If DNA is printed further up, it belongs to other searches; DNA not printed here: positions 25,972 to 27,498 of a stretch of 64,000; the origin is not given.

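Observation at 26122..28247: DegT-family aminotransferase divergent from a coupled pair of ArnE/ArnF-like 4-TM transporters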

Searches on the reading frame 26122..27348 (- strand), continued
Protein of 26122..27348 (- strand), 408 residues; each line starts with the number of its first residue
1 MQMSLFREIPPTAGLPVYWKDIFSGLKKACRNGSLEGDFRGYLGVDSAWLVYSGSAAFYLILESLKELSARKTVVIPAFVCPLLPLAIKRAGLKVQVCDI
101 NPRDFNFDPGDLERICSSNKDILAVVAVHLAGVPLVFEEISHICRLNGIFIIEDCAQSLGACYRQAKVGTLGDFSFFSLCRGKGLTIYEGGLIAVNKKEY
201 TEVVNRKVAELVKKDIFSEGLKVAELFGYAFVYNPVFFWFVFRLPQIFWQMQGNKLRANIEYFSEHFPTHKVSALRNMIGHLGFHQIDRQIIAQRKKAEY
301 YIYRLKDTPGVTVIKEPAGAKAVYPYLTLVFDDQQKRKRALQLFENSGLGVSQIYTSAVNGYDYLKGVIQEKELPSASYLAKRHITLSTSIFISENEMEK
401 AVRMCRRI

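Call 51: search_protein_families(library=pfam, proteins=[L036:7876-8235:+, L036:8254-9048:+, L036:9038-9979:+, L063:6599-8047:+, L063:9191-9550:+, L063:9690-10043:+, L063:11264-12868:-, L063:2051-3469:-, L063:3466-4134:-, L036:3992-5350:+], max_evalue=0.01)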
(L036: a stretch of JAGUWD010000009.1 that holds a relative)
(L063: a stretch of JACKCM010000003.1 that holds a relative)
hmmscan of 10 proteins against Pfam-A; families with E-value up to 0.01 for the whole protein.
L036:7876-8235:+ (119 aa): 4 families
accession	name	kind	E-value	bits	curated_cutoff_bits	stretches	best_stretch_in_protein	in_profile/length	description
PF00892.27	EamA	-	4e-08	34.1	28.2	1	48-116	62-133/135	EamA-like transporter family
PF03151.22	TPT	-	3.5e-06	27.1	30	1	39-114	214-288/291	Triose-phosphate Transporter family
PF05653.20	Mg_trans_NIPA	-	0.0018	18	26.2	1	24-116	31-119/295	Magnesium transporter NIPA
PF10639.15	TMEM234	-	0.0083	16.6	30.1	1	40-116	35-112/113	Putative transmembrane family 234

L036:8254-9048:+ (264 aa): 7 families
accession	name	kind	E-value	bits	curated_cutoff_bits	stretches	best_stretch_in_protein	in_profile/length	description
PF12146.15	Hydrolase_4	-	2.4e-22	79.8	27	1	14-246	5-238/239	Serine aminopeptidase, S33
PF00561.26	Abhydrolase_1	-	1.4e-10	41.7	25.8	1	14-126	1-109/245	alpha/beta hydrolase fold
PF12697.13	Abhydrolase_6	-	6.8e-10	40.4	26.3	1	16-251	1-215/217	Alpha/beta hydrolase family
PF01738.24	DLH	-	0.00047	20.2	21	1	14-107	14-121/217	Dienelactone hydrolase family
PF02230.22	Abhydrolase_2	-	0.0014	18.9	23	0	69-118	93-141/217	Phospholipase/Carboxylesterase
PF03959.19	FSH1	-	0.0014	18.8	21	0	62-247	81-206/211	Serine hydrolase (FSH1)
PF00756.26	Esterase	-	0.0041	17.4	22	1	69-116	105-149/251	Putative esterase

L036:9038-9979:+ (313 aa): 1 family
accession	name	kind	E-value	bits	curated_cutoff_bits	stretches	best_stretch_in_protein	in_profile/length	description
PF11059.14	DUF2860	-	3e-55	187.9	22.9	1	33-303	8-285/294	Protein of unknown function (DUF2860)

L063:6599-8047:+ (482 aa): 8 families
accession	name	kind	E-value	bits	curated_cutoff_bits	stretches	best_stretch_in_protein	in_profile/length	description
PF12146.15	Hydrolase_4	-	1.2e-18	67.8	27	1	5-254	6-237/239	Serine aminopeptidase, S33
PF12697.13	Abhydrolase_6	-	4.2e-11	44.4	26.3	1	6-254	1-209/217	Alpha/beta hydrolase family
PF00561.26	Abhydrolase_1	-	8.5e-10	39.1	25.8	1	6-108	3-106/245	alpha/beta hydrolase fold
PF00326.27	Peptidase_S9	-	2.6e-05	24.2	22.6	0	55-105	47-97/213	Prolyl oligopeptidase family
PF07859.19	Abhydrolase_3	-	0.00063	20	25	1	55-109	57-112/210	alpha/beta hydrolase fold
PF00756.26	Esterase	-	0.0017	18.6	22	1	67-107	110-150/251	Putative esterase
PF02129.25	Peptidase_S15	-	0.0032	17.6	23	0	51-238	81-251/262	X-Pro dipeptidyl-peptidase (S15 family)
PF20408.4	Abhydrolase_11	-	0.0042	17.3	27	0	57-103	61-105/193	Alpha/beta hydrolase domain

L063:9191-9550:+ (119 aa): 1 family
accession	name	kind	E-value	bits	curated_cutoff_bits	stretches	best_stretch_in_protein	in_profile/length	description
PF00892.27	EamA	-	0.00028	21.6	28.2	1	45-116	63-134/135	EamA-like transporter family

L063:9690-10043:+ (117 aa): 0 families

L063:11264-12868:- (534 aa): 0 families

L063:2051-3469:- (472 aa): 5 families
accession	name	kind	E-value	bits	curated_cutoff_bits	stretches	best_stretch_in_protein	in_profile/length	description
PF08521.16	2CSK_N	-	8.6e-24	84.6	23.2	1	21-161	2-140/140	Two-component sensor kinase N-terminal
PF02518.31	HATPase_c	-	1.5e-23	83.8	26.4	1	349-456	2-105/111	Histidine kinase-, DNA gyrase B-, and HSP90-like ATPase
PF00512.31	HisKA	-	9e-17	61.3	26.9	1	239-301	2-64/66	His Kinase A (phospho-acceptor) domain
PF13581.12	HATPase_c_2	-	4.5e-05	23.9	27.4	1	352-434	35-111/127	Histidine kinase-like ATPase domain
PF00672.30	HAMP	-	0.0015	19.3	25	1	190-233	9-52/53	HAMP domain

L063:3466-4134:- (222 aa): 2 families
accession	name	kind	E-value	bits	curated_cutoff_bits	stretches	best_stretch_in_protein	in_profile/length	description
PF00072.30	Response_reg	-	4e-26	91.8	30.2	1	3-112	1-110/111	Response regulator receiver domain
PF00486.34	Trans_reg_C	-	1.1e-18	67.5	26.2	1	146-218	2-77/77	Transcriptional regulatory protein, C terminal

L036:3992-5350:+ (452 aa): 9 families
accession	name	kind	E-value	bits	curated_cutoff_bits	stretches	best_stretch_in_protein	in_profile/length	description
PF00158.32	Sigma54_activat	-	1.3e-53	181.5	20.2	1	151-308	6-166/168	Sigma-54 interaction domain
PF25601.1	AAA_lid_14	-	7.3e-25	87.1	27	1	315-385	1-71/87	AAA+ ATPase lid domain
PF00072.30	Response_reg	-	7.4e-25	87.7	30.2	1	11-118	2-110/111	Response regulator receiver domain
PF14532.12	Sigma54_activ_2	-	9.9e-16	58.7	25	1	152-314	6-138/138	Sigma-54 interaction domain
PF02954.25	HTH_8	-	6.4e-14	51.8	22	1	411-450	3-42/42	Bacterial regulatory protein, Fis family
PF07724.20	AAA_2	-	3.3e-09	37.4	27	1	170-282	6-120/166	AAA domain (Cdc48 subfamily)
PF07728.20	AAA_5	-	3.9e-09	37.1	22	1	169-287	1-123/139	AAA domain (dynein-related subfamily)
PF00004.35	AAA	-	0.00022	22.1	21.2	1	170-299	1-121/131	ATPase family associated with various cellular activities (AAA)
PF01078.27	Mg_chelatase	-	0.0016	18.3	20.3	0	222-286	91-157/207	Magnesium chelatase, subunit ChlI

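Call 52: predict_structure(alignment_id=A1)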
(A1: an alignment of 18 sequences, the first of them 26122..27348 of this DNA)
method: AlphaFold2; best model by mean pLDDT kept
length: 408 residues; sequences in the alignment: 18
mean_pLDDT: 82.2   pTM: 0.85
mean pLDDT of the five models: 82.2, 81.7, 79.7, 77.2, 77.1
residues with pLDDT >= 90: 207; 70-90: 114; 50-70: 60; < 50: 27
segments of 3 or more residues with pLDDT < 50: 1-14, 231-234, 256-260
pLDDT, mean of each block of 10 residues (from residue 1): 34 51 56 83 92 92 96 96 93 97 91 95 96 91 95 89 93 89 62 91 94 84 65 50 54 50 75 82 80 90 94 92 88 92 73 82 89 92 88 85 92
secondary structure, 60 per line:
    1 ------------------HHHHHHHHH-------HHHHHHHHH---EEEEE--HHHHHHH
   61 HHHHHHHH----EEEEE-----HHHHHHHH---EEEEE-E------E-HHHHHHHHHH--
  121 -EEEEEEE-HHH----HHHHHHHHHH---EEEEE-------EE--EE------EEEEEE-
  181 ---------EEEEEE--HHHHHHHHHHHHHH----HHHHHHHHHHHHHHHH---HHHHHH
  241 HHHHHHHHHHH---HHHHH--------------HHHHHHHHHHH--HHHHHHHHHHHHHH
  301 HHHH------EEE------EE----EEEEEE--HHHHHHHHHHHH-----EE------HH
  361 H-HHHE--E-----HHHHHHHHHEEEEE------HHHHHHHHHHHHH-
elements in order: H19-27 H35-43 E47-51 H54-68 E73-77 H83-90 E94-98 H109-118 E122-128 H137-146 E150-154 E174-179 E190-195 H198-211 H216-231 H235-251 H255-259 H274-284 H287-304 E311-313 E326-331 H334-345 H375-383 E384-388 H395-407

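Call 55: fold_search(model_id=the predicted structure, library=pdb)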
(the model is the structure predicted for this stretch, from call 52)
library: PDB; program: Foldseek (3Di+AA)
matches with E <= 10: 1906; with E <= 0.001: 1309
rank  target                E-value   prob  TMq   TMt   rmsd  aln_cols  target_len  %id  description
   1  8gyh_A                8.2e-24  1.00  0.69  0.67   6.9       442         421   21  Crystal structure of Fic25 (apo form) from Streptomyces ficellus (released 2023-02-22)
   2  7b0m                  1.4e-23  1.00  0.73  0.80   6.3       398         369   18  Sugar transaminase from a metagenome collected from troll oil field production water (released 2021-12-01)
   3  8gyh_B                1.6e-23  1.00  0.70  0.69   6.7       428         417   21  Crystal structure of Fic25 (apo form) from Streptomyces ficellus (released 2023-02-22)
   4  8gyi_B                2.6e-23  1.00  0.71  0.69   7.1       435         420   22  Crystal structure of Fic25 (holo form) from Streptomyces ficellus (released 2023-02-22)
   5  8gyi_A                4.1e-23  1.00  0.71  0.69   7.1       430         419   21  Crystal structure of Fic25 (holo form) from Streptomyces ficellus (released 2023-02-22)
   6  8gyj_A                1.2e-22  1.00  0.69  0.67   7.3       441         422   21  Crystal structure of Fic25 complexed with PLP-(5S,6S)-N2-acetyl-DADH adduct from Streptomyces ficellus (released 2023-02-22)
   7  8gyj_B                1.2e-22  1.00  0.71  0.68   6.8       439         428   21  Crystal structure of Fic25 complexed with PLP-(5S,6S)-N2-acetyl-DADH adduct from Streptomyces ficellus (released 2023-02-22)
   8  3frk_A                2.8e-21  1.00  0.71  0.79   7.5       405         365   20  X-ray structure of QdtB from T. thermosaccharolyticum in complex with a PLP:TDP-3-aminoquinovose aldimine (released 2009-02-17)
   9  6blg                  4.9e-21  1.00  0.72  0.78  10.4       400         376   16  Crystal Structure of Sugar Transaminase from Klebsiella pneumoniae Complexed with PLP (released 2017-11-22)
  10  3bn1_C                5.5e-21  1.00  0.72  0.80   6.1       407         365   17  Crystal structure of GDP-perosamine synthase (released 2008-03-18)
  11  7b0d_A                6.8e-21  1.00  0.69  0.77   9.0       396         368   20  Sugar transaminase from Archaeoglobus veneficus (released 2021-12-01)
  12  4qgr_B                8.5e-21  1.00  0.71  0.77   6.2       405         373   19  Crystal structure of a DegT DnrJ EryC1 StrS aminotransferase from Brucella abortus (released 2014-06-18)
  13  3frk_B                1.1e-20  1.00  0.71  0.78   7.6       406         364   20  X-ray structure of QdtB from T. thermosaccharolyticum in complex with a PLP:TDP-3-aminoquinovose aldimine (released 2009-02-17)
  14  4zah_D                1.1e-20  1.00  0.70  0.78   6.4       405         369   14  Crystal structure of sugar aminotransferase WecE with External Aldimine VII from Escherichia coli K-12 (released 2015-04-29)
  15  4zah_E                1.2e-20  1.00  0.72  0.80   7.2       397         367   16  Crystal structure of sugar aminotransferase WecE with External Aldimine VII from Escherichia coli K-12 (released 2015-04-29)
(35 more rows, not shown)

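Call 84: find_homologous_proteins(query=L036:10001-11221:+)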
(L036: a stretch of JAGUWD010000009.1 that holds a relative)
Query L036:10001-11221:+ (406 aa): 2942 proteins with E <= 0.001 among 8000 candidates; the best 120 are listed.
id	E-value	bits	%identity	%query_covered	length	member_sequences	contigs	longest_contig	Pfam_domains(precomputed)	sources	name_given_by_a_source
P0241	6.5e-274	926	100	100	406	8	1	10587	PF01041.24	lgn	-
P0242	2.2e-241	819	88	100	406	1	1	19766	PF00266.26,PF01041.24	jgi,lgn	jgi:dTDP-4-amino-4,6-dideoxygalactose transaminase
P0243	1.7e-235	800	85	100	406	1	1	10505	PF00266.26,PF01041.24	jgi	jgi:perosamine synthetase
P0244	1.6e-230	783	85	100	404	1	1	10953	PF01041.24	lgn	-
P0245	4.1e-215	732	77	100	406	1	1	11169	PF01041.24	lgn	-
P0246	2.2e-205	700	74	100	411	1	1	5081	PF00266.26,PF01041.24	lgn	-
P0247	6.9e-194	663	69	100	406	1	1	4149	PF01041.24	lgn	-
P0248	2.3e-190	651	69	100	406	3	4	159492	PF01041.24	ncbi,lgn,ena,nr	ncbi:MAG: DegT/DnrJ/EryC1/StrS family aminotransferase [Nitrospirae bacterium]|nr:DegT/DnrJ/EryC1/St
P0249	8.4e-187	639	65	100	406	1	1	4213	PF01041.24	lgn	-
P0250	2.6e-186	638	68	100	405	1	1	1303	PF01041.24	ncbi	-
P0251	3.4e-184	631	66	100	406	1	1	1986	PF01041.24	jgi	jgi:perosamine synthetase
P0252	4.0e-184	630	66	100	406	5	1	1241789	PF01041.24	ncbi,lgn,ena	-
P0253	5.7e-184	630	68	100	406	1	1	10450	PF01041.24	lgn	-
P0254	2.4e-182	625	67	100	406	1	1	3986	PF01041.24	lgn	-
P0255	3.3e-182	624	66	100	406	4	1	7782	PF01041.24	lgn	-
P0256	1.3e-176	606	64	100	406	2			PF01041.24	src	-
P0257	1.6e-174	599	65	100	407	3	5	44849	PF01041.24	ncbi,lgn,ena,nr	ncbi:MAG: DegT/DnrJ/EryC1/StrS aminotransferase family protein [Nitrospiraceae bacterium]|nr:DegT/Dn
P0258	1.9e-174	599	63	100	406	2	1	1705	PF01041.24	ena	-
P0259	2.4e-174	598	63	100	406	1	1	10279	PF01041.24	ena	-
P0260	1.2e-173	596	63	100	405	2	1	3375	PF01041.24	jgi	jgi:perosamine synthetase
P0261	2.1e-173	595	65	100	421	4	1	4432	PF01041.24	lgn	-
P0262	2.2e-173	595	63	100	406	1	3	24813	PF01041.24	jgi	jgi:dTDP-4-amino-4,6-dideoxygalactose transaminase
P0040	2.7e-173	595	62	100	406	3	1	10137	PF01041.24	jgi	jgi:dTDP-4-amino-4,6-dideoxygalactose transaminase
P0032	3.2e-173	595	62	100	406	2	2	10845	PF01041.24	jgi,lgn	jgi:perosamine synthetase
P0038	5.9e-173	594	62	100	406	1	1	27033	PF01041.24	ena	-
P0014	2.2e-172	592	63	100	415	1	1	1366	PF01041.24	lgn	-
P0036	3.8e-172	591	62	100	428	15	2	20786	PF01041.24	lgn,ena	-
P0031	1.5e-171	589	62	100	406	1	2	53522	PF01041.24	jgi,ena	jgi:dTDP-4-amino-4,6-dideoxygalactose transaminase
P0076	2.4e-170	585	63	100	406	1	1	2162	PF00266.26,PF01041.24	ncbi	-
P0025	3.2e-170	585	61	100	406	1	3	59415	PF01041.24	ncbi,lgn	-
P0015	7.2e-170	583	61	100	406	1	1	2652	PF00266.26,PF01041.24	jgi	jgi:dTDP-4-amino-4,6-dideoxygalactose transaminase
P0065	9.8e-170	583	60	100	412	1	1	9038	PF01041.24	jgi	jgi:perosamine synthetase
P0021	1.4e-169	583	61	100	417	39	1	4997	PF01041.24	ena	-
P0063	2.3e-169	582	63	100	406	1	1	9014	PF00266.26,PF01041.24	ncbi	-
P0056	3.0e-169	581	63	100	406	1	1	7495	PF00266.26,PF01041.24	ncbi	-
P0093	4.1e-169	581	60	100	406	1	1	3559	PF01041.24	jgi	-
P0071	6.7e-169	580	62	100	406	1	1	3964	PF00266.26,PF01041.24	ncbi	-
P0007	8.4e-169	580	61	100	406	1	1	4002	PF01041.24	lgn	-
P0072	9.1e-169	580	60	100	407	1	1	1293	PF01041.24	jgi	jgi:dTDP-4-amino-4,6-dideoxygalactose transaminase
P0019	1.2e-168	579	60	100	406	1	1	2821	PF01041.24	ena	-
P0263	1.3e-168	579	62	100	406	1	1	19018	PF01041.24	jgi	-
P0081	1.4e-168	579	63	100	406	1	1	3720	PF00266.26,PF01041.24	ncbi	-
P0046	2.2e-168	579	62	100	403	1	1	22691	PF01041.24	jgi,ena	-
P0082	2.9e-168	578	62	100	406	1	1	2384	PF00266.26,PF01041.24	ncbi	-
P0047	5.4e-168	577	60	100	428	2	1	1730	PF01041.24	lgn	-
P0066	9.7e-168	576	60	100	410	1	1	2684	PF01041.24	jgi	jgi:dTDP-4-amino-4,6-dideoxygalactose transaminase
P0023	1.1e-167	576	60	100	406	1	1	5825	PF00266.26,PF01041.24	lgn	-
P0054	1.6e-167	576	61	100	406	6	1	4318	PF01041.24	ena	-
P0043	1.6e-167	576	62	100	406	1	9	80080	PF01041.24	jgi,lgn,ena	jgi:dTDP-4-amino-4,6-dideoxygalactose transaminase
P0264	1.7e-167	576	61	100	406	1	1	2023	PF01041.24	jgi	-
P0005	2.5e-167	575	61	100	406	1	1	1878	PF01041.24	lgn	-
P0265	4.1e-167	574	60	100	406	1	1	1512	PF01041.24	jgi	jgi:perosamine synthetase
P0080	6.4e-167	574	60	100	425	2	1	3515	PF01041.24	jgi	jgi:dTDP-4-amino-4,6-dideoxygalactose transaminase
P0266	1.1e-166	573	60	100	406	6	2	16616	PF01041.24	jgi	jgi:perosamine synthetase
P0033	1.5e-166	573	60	100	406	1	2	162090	PF01041.24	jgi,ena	-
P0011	2.7e-166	572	61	100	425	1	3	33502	PF01041.24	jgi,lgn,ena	jgi:dTDP-4-amino-4,6-dideoxygalactose transaminase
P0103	5.5e-166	571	59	100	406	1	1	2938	PF01041.24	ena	-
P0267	7.3e-166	570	59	100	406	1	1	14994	PF01041.24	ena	-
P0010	7.8e-166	570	59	100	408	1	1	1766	PF01041.24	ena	-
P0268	1.0e-165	570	60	100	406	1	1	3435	PF00155.28,PF01041.24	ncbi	-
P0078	3.1e-165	568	60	100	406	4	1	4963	PF01041.24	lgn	-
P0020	3.7e-165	568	60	100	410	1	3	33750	PF01041.24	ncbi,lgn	-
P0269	4.6e-165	568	60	100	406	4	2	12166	PF01041.24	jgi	jgi:dTDP-4-amino-4,6-dideoxygalactose transaminase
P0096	6.9e-165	567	60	100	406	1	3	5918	PF01041.24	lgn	-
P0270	7.1e-165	567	61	100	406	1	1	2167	PF01041.24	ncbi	-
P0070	1.0e-164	567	60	100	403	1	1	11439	PF00266.26,PF01041.24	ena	-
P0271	1.1e-164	566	60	100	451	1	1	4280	PF01041.24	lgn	-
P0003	1.3e-164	566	58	100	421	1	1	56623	PF00266.26,PF01041.24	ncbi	ncbi:MAG: DegT/DnrJ/EryC1/StrS family aminotransferase [Candidatus Omnitrophota bacterium]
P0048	1.4e-164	566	60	100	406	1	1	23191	PF01041.24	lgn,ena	-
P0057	1.9e-164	566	59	100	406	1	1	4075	PF01041.24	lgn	-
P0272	3.4e-164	565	60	100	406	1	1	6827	PF01041.24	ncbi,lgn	-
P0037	8.1e-164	564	60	100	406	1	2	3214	PF01041.24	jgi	-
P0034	1.0e-163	563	61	100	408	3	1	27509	PF01041.24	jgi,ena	-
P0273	2.1e-163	562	56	100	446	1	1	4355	PF01041.24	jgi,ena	-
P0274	4.2e-163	561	59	100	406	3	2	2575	PF01041.24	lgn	-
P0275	5.2e-163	561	59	100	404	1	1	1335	PF01041.24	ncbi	-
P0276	5.9e-163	561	61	100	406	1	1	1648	PF01041.24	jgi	jgi:perosamine synthetase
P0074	5.9e-163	561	60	100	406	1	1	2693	PF01041.24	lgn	-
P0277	7.6e-163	560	58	100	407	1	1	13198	PF01041.24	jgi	jgi:dTDP-4-amino-4,6-dideoxygalactose transaminase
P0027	1.1e-162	560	59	100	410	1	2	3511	PF01041.24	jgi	jgi:perosamine synthetase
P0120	1.6e-162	559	59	100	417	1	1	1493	PF01041.24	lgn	-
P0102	1.8e-162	559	60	100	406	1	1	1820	PF01041.24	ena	-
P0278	2.4e-162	559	59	100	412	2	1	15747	PF01041.24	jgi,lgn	jgi:dTDP-4-amino-4,6-dideoxygalactose transaminase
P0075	5.1e-162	558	60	100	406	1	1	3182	PF01041.24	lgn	-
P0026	7.3e-162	557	59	100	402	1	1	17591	PF01041.24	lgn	-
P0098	7.3e-162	557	58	100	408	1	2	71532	PF01041.24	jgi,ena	-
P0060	1.3e-161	556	59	100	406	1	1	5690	PF01041.24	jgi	-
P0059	1.6e-161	556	59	100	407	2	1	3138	PF01041.24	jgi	jgi:dTDP-4-amino-4,6-dideoxygalactose transaminase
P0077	1.8e-161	556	60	100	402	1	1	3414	PF01041.24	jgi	-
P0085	1.9e-161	556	58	100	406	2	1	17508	PF01041.24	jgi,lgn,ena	-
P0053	2.0e-161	556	58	100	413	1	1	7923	PF01041.24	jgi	jgi:perosamine synthetase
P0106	2.7e-161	555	60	100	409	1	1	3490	PF01041.24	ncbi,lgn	-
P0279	4.0e-161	555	60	100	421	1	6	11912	PF01041.24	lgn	-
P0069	4.6e-161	554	58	100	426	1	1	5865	PF01041.24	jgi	jgi:perosamine synthetase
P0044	4.8e-161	554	60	100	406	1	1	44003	PF01041.24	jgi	jgi:dTDP-4-amino-4,6-dideoxygalactose transaminase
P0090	5.7e-161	554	58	100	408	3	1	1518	PF01041.24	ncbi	-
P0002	6.0e-161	554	59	100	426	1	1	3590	PF01041.24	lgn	-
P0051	6.3e-161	554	59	100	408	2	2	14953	PF01041.24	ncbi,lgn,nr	ncbi:MAG: DegT/DnrJ/EryC1/StrS family aminotransferase [Candidatus Omnitrophica bacterium]|nr:DegT/D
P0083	6.3e-161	554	60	100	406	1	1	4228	PF00266.26,PF01041.24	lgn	-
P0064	6.8e-161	554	57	100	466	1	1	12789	PF01041.24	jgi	-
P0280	8.2e-161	554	59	100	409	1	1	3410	PF01041.24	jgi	jgi:perosamine synthetase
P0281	8.5e-161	554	59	100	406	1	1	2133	PF01041.24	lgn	-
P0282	1.6e-160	553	59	100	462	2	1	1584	PF01041.24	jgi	-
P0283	2.9e-160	552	60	100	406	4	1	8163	PF01041.24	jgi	-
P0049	3.5e-160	552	59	100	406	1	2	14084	PF01041.24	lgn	-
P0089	6.6e-160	551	59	99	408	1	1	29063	PF01041.24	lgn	-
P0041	6.9e-160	551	59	100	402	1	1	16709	PF01041.24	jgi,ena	-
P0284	1.0e-159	550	59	100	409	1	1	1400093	PF01041.24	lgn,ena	-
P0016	1.0e-159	550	57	100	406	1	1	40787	PF01041.24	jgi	jgi:perosamine synthetase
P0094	1.8e-159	549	59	100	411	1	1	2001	PF01041.24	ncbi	-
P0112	2.3e-159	549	59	100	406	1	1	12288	PF01041.24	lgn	-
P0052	3.4e-159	548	58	100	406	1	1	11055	PF01041.24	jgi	jgi:perosamine synthetase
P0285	3.6e-159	548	62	93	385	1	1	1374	PF01041.24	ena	-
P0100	3.9e-159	548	59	100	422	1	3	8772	PF01041.24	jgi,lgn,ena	jgi:dTDP-4-amino-4,6-dideoxygalactose transaminase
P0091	4.9e-159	548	59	100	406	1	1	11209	PF01041.24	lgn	-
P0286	4.9e-159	548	59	100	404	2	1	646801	PF01041.24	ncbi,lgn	ncbi:MAG: DegT/DnrJ/EryC1/StrS aminotransferase family protein [Candidatus Omnitrophota bacterium]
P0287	8.7e-159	547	59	100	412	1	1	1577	PF01041.24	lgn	-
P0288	1.2e-158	547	58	100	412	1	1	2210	PF01041.24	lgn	-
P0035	1.3e-158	546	58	100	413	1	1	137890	PF01041.24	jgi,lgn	jgi:dTDP-4-amino-4,6-dideoxygalactose transaminase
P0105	1.3e-158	546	57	100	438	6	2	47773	PF01041.24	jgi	jgi:perosamine synthetase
